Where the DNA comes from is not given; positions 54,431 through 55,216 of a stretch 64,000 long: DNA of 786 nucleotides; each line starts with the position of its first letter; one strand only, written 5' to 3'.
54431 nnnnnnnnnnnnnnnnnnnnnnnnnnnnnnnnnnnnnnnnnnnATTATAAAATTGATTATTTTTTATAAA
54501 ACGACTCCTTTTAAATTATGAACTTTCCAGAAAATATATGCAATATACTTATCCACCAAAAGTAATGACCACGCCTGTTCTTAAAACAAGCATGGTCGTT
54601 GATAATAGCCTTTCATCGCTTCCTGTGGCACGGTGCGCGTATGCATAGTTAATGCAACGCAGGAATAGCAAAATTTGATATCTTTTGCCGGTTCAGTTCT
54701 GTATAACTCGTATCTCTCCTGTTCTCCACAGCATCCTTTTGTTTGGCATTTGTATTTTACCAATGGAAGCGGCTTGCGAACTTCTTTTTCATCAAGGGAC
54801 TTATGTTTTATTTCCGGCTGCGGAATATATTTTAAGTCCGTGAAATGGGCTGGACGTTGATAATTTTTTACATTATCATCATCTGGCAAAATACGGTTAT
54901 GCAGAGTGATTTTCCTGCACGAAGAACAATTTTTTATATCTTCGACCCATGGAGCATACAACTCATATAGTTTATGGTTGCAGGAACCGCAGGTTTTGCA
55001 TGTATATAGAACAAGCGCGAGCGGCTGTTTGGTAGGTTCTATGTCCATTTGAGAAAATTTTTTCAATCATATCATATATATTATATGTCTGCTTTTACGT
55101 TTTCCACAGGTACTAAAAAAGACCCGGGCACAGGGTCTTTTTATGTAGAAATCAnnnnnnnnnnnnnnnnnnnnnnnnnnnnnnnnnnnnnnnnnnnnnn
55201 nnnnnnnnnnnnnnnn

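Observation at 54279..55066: Tandem zinc-ribbon protein plus lysine-rich mini-protein downstream of rpsI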

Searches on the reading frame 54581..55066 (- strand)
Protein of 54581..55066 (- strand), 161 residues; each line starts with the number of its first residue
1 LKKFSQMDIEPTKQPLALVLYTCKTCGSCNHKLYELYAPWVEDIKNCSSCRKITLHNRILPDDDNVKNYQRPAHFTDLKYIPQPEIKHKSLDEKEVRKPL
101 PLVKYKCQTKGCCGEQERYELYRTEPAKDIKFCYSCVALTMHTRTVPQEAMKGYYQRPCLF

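Call 3: search_protein_families(library=pfam, proteins=[window:54581-55066:-], max_evalue=1)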
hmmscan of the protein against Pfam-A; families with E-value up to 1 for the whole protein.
window:54581-55066:- (161 aa): 1 family
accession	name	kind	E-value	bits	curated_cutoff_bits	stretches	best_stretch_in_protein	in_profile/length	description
PF23071.1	DUF7044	-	0.25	12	27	1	99-148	23-72/94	Domain of unknown function (DUF7044)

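Call 4: search_protein_families(library=ncbifam, proteins=[window:54581-55066:-], max_evalue=1)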
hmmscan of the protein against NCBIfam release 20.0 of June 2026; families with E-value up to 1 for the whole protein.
window:54581-55066:- (161 aa): 0 families

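Call 5: find_homologous_proteins(query=window:54581-55066:-, max_evalue=0.01)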
Query window:54581-55066:- (161 aa): 1 proteins with E <= 0.01 among 8 candidates.
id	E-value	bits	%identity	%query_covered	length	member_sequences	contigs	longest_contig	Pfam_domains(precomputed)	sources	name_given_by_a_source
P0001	6.9e-104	363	100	96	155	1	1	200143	-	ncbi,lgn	ncbi:MAG: hypothetical protein V4665_00645 [Patescibacteria group bacterium]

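Call 11: search_solved_structures(query=window:54581-55066:-, max_evalue=10)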
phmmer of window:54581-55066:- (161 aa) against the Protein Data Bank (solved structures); distinct sequences matched with E-value up to 10: 1.
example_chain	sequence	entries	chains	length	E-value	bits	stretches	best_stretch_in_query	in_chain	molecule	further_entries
23cp_T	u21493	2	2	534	1.6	12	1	104-144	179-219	Rsc7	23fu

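Call 15: search_protein_families(library=phrogs, proteins=[window:54581-55066:-], max_evalue=1)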
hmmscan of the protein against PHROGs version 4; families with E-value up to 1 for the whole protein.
window:54581-55066:- (161 aa): 2 families
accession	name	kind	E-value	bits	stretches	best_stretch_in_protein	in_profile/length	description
phrog_20818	-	unknown function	0.29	12.2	0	64-137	41-107/124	-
phrog_19679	-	unknown function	0.43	11.9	1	3-28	85-110/124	-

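Call 17: search_protein_representatives(protein=window:54581-55066:-)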
Query: 161 residues. Proteins with E-value up to 0.001 (for the whole library): 14; up to 1e-10: 4; up to 1e-30: 1. The best 14 are listed.
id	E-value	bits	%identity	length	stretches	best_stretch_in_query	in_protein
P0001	2.2e-104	362.9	100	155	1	7-161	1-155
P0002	4.2e-17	79.0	57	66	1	13-75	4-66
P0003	2.0e-12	63.7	55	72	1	13-76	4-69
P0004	3.7e-12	62.9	56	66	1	11-72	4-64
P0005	2.5e-08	50.4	47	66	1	12-72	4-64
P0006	1.3e-07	48.1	46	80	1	12-73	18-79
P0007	2.4e-07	47.3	47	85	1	12-75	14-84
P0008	8.4e-07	45.5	43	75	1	98-158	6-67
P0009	5.4e-06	42.8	46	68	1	14-75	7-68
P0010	8.6e-06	42.2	40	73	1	13-75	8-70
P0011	1.2e-05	41.7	36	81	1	7-75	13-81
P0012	4.3e-05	39.9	44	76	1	14-78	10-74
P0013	5.9e-05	39.5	42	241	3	117-145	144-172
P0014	6.3e-04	36.1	28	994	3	35-76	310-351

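Call 21: find_encoding_contigs(protein=P0012, flank=6000, max_places=3)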
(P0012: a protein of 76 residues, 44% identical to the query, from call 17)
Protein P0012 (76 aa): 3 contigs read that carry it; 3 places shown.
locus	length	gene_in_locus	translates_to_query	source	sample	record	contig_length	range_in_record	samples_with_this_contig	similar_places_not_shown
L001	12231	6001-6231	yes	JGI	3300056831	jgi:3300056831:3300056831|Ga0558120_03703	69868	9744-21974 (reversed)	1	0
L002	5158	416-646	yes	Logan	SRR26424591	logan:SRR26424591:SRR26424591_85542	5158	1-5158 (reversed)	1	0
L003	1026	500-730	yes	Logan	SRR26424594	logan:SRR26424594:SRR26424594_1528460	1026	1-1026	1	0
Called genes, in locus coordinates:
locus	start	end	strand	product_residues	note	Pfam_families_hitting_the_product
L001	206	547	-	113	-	-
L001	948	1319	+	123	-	-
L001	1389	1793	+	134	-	PF03713:DUF305, PF13628:DUF4142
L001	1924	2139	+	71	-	PF01176:eIF-1a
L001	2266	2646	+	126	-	PF00416:Ribosomal_S13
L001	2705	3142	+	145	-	PF00411:Ribosomal_S11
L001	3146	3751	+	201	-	PF00163:Ribosomal_S4, PF01479:S4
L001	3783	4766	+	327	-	PF01193:RNA_pol_L, PF13656:RNA_pol_L_2 (faint), PF01000:RNA_pol_A_bac, PF03118:RNA_pol_A_CTD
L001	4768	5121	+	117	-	PF01196:Ribosomal_L17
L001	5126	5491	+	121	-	PF00572:Ribosomal_L13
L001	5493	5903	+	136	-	PF00380:Ribosomal_S9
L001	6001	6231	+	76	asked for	-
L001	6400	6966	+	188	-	PF01025:GrpE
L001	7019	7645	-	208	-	-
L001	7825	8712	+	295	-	-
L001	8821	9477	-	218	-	PF21176:RecR_HhH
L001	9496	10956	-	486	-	PF00772:DnaB, PF03796:DnaB_C, PF06745:ATPase (weak), PF13481:AAA_25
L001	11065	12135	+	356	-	PF00579:tRNA-synt_1b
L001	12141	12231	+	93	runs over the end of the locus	PF01371:Trp_repressor, PF13384:HTH_23 (faint)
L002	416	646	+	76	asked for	-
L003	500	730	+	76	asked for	-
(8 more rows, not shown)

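Call 22: find_encoding_contigs(protein=P0010, flank=6000, max_places=3)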
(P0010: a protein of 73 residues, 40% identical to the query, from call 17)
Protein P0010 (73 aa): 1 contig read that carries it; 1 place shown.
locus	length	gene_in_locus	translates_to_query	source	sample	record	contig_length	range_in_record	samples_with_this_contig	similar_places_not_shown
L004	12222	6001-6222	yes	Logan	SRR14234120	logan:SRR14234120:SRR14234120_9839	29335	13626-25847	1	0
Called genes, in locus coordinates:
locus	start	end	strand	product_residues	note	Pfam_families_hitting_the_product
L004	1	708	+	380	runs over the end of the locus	-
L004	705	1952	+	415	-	-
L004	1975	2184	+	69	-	PF01176:eIF-1a, PF16745:RsgA_N (weak)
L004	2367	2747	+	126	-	PF00416:Ribosomal_S13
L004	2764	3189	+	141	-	PF00411:Ribosomal_S11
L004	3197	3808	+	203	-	PF00163:Ribosomal_S4, PF01479:S4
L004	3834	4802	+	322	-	PF01193:RNA_pol_L, PF01000:RNA_pol_A_bac, PF03118:RNA_pol_A_CTD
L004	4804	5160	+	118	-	PF01196:Ribosomal_L17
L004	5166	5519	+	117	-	PF00572:Ribosomal_L13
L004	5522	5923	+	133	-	PF00380:Ribosomal_S9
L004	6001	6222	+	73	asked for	-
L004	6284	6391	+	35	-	-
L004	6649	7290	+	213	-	PF01025:GrpE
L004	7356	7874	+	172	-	-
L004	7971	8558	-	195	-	PF20803:PaaX_M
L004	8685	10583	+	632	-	PF00012:HSP70, PF06723:MreB_Mbl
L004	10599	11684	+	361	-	PF00226:DnaJ, PF01556:DnaJ_C, PF00684:DnaJ_CXXCXGXG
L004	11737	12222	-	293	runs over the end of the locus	-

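Call 23: find_encoding_contigs(protein=P0008, flank=6000, max_places=3)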
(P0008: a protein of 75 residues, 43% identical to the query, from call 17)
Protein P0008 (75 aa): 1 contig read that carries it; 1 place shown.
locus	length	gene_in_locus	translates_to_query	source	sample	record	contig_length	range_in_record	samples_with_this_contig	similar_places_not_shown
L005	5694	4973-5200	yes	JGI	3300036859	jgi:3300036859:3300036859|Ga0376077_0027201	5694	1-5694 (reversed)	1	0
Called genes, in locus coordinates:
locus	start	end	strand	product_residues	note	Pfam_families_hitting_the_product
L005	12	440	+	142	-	PF01193:RNA_pol_L (weak), PF03118:RNA_pol_A_CTD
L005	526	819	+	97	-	PF01196:Ribosomal_L17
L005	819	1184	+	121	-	PF00572:Ribosomal_L13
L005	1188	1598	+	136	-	PF00380:Ribosomal_S9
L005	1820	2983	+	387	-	PF06114:Peptidase_M78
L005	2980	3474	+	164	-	PF14367:DUF4411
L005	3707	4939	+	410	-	PF22807:TrAA12, PF23500:DUF7133 (weak), PF07995:GSDH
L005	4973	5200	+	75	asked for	-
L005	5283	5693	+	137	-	?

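Call 27: find_encoding_contigs(protein=P0009, flank=6000, max_places=3)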
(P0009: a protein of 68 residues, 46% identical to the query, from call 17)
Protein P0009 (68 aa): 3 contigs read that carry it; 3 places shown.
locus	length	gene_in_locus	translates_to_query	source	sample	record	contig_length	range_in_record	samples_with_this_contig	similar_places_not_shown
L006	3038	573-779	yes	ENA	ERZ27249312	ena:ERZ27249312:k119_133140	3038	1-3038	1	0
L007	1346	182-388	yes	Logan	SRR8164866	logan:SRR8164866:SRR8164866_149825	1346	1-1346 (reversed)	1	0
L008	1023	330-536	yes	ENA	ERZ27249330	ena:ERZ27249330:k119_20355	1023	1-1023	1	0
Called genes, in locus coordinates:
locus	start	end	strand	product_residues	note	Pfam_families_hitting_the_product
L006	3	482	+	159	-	?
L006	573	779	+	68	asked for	-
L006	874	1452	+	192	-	PF01025:GrpE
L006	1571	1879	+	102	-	-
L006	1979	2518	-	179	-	PF20803:PaaX_M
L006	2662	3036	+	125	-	?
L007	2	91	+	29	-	?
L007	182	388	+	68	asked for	-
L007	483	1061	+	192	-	PF01025:GrpE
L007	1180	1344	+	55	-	?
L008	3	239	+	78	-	?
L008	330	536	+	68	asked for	-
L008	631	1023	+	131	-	?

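Call 28: find_encoding_contigs(protein=P0011, flank=6000, max_places=3)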
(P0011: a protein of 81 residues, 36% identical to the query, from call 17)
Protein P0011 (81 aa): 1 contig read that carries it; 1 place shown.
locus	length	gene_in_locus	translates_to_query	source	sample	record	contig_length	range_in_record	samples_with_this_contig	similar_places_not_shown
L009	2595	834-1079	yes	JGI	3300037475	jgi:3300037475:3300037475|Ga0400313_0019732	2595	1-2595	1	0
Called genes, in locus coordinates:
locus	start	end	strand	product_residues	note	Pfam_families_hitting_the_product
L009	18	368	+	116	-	PF00572:Ribosomal_L13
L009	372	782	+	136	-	PF00380:Ribosomal_S9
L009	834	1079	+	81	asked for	-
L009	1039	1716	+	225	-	PF01025:GrpE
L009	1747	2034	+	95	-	-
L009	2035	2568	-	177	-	PF20803:PaaX_M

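Call 31: search_protein_families(library=pfam, proteins=[L005:5283-5693:+, L004:6284-6391:+, L006:1571-1879:+, L009:1747-2034:+, L004:7356-7874:+], max_evalue=0.1)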
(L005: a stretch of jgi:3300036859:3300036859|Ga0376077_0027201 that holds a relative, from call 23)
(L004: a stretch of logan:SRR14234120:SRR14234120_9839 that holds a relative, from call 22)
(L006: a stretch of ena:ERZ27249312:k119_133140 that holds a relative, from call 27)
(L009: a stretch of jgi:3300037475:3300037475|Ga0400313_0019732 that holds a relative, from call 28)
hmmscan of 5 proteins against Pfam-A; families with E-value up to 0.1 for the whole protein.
L005:5283-5693:+ (137 aa): 3 families
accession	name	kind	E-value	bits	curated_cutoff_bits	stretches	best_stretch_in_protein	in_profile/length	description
PF01025.24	GrpE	-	3.3e-16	59.8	25.8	1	29-137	6-113/165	GrpE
PF14277.12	DUF4364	-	0.0097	16.2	26.9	1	21-129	63-162/162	Domain of unknown function (DUF4364)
PF18977.5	DUF5713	-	0.014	16.2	27.3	1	33-105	26-99/107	Family of unknown function (DUF5713)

L004:6284-6391:+ (35 aa): 0 families

L006:1571-1879:+ (102 aa): 0 families

L009:1747-2034:+ (95 aa): 0 families

L004:7356-7874:+ (172 aa): 1 family
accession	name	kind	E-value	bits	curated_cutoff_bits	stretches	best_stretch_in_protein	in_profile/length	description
PF06232.16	ATS3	-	0.041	14.2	27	1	20-96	45-120/125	Embryo-specific protein 3, (ATS3)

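Call 97: search_protein_families(library=pfam, proteins=[L001:7825-8712:+], max_evalue=0.01)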
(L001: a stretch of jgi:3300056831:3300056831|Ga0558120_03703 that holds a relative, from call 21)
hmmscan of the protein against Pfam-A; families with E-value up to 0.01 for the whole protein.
L001:7825-8712:+ (295 aa): 0 families

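Call 103: search_protein_families(library=padloc, proteins=[window:54584-55048:-, P0002, P0012, L005:1820-2983:+, L005:2980-3474:+], max_evalue=0.01)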
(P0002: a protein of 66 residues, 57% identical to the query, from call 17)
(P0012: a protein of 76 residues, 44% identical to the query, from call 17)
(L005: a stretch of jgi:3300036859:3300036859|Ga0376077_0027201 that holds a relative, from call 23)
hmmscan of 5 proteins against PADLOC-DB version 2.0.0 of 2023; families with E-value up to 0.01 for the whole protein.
window:54584-55048:- (155 aa): 0 families

P0002 (66 aa): 0 families

P0012 (76 aa): 0 families

L005:1820-2983:+ (387 aa): 17 families
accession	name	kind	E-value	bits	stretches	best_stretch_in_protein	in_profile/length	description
PDLC03952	RmrA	-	3.4e-25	86.7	1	8-260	21-269/395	-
PDLC03947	RmrA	-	7.1e-25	85.6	1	9-258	11-255/383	-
PDLC03949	RmrA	-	6.1e-22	76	1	9-265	2-236/363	-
PDLC03948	RmrA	-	1.9e-21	74.4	1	9-260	8-256/397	-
PDLC03944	RmrA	-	7.6e-20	69.3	1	8-316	5-299/384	-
PDLC03954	RmrA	-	8e-19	65.8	1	8-262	9-259/380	-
PDLC03951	RmrA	-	6.4e-18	62.9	1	10-260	9-252/400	-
PDLC03946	RmrA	-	4.1e-13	46.8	1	147-260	130-233/357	-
PDLC04141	capP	-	2e-12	45.1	1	178-297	38-150/242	capP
PDLC03956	RmrA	-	2.1e-12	44.8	1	11-258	10-251/399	-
PDLC03950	RmrA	-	3.1e-12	44.2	1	135-262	124-246/369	-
PDLC03945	RmrA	-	3.8e-12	44.1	1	115-308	114-305/394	-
PDLC04776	PDC-M69B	-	6.6e-12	43.7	1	163-333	38-206/272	-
PDLC03943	RmrA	-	3e-10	37.7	1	98-380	84-339/370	-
PDLC03955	RmrA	-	1.9e-08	32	1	8-262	19-258/371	-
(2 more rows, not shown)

L005:2980-3474:+ (164 aa): 0 families

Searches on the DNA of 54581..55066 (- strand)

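Call 65: search_rna_families(source=L004, start=5900, end=6700, threshold=evalue, max_evalue=1)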
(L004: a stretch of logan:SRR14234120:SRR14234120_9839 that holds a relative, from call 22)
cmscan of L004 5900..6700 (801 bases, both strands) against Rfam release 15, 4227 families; matches with E-value up to 1: 14.
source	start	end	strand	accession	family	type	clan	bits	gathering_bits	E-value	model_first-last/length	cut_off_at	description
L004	6556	6631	+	RF02732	JA04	Gene; sRNA;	-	27.8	81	0.086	1-81/81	no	Aggregatibacter sRNA JA04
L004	6595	6637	-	RF02418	Spd-sr07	Gene; sRNA;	-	24.6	55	0.27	1-63/63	no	Streptococcus sRNA Spd-sr07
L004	6354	6445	-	RF01770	rimP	Cis-reg; leader;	-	23.7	47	0.21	1-102/102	no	Gammaprotebacteria rimP leader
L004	6188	6234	+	RF02438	SpF51_sRNA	Gene; sRNA;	-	21.6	50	0.25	1-45/45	no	Streptococcus sRNA SpF51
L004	6332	6434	+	RF02502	Atu_C8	Gene; sRNA;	-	21.4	50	0.14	1-122/122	no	Rhizobiales sRNA Atu_C8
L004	5925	6011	-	RF01439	S_pombe_snR36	Gene; snRNA; snoRNA; HACA-box;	CL00035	20.8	50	0.22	1-164/164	no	small nucleolar RNA snR36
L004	6208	6252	-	RF02438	SpF51_sRNA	Gene; sRNA;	-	19.5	50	0.78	1-45/45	no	Streptococcus sRNA SpF51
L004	6197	6277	-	RF00125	IS128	Gene; sRNA;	-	19.4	80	0.18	115-204/209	no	IS128 RNA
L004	6020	6118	+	RF03020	RT-17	Gene; sRNA;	-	19.3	40.4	0.64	1-95/95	no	RT-17 RNA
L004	5921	5979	+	RF00257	mir-194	Gene; miRNA;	-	17.8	52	0.38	1-82/82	no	mir-194 microRNA precursor family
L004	6336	6428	+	RF02076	STnc100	Gene; sRNA;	-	15.2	47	0.91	1-206/206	no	Gammaproteobacterial sRNA STnc100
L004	5941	6045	-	RF01822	RsaJ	Gene; sRNA;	-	14.9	100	0.6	1-287/287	no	RNA Staph. aureus A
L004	6462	6486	+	RF02541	LSU_rRNA_bacteria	Gene; rRNA;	CL00112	14.7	50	0.039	187-211/2925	no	Bacterial large subunit ribosomal RNA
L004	5990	6104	-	RF01849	alpha_tmRNA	Gene;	CL00001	11.7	50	0.24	1-355/355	no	Alphaproteobacteria transfer-messenger RNA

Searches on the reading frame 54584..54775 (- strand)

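Call 16: search_protein_families(library=pfam, proteins=[window:54584-54775:-], max_evalue=10)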
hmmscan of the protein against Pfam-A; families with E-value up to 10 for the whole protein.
seq(64 aa): 1 family
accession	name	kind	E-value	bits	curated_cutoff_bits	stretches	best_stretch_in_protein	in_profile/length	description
PF23071.1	DUF7044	-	0.032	14.9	27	1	9-51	30-72/94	Domain of unknown function (DUF7044)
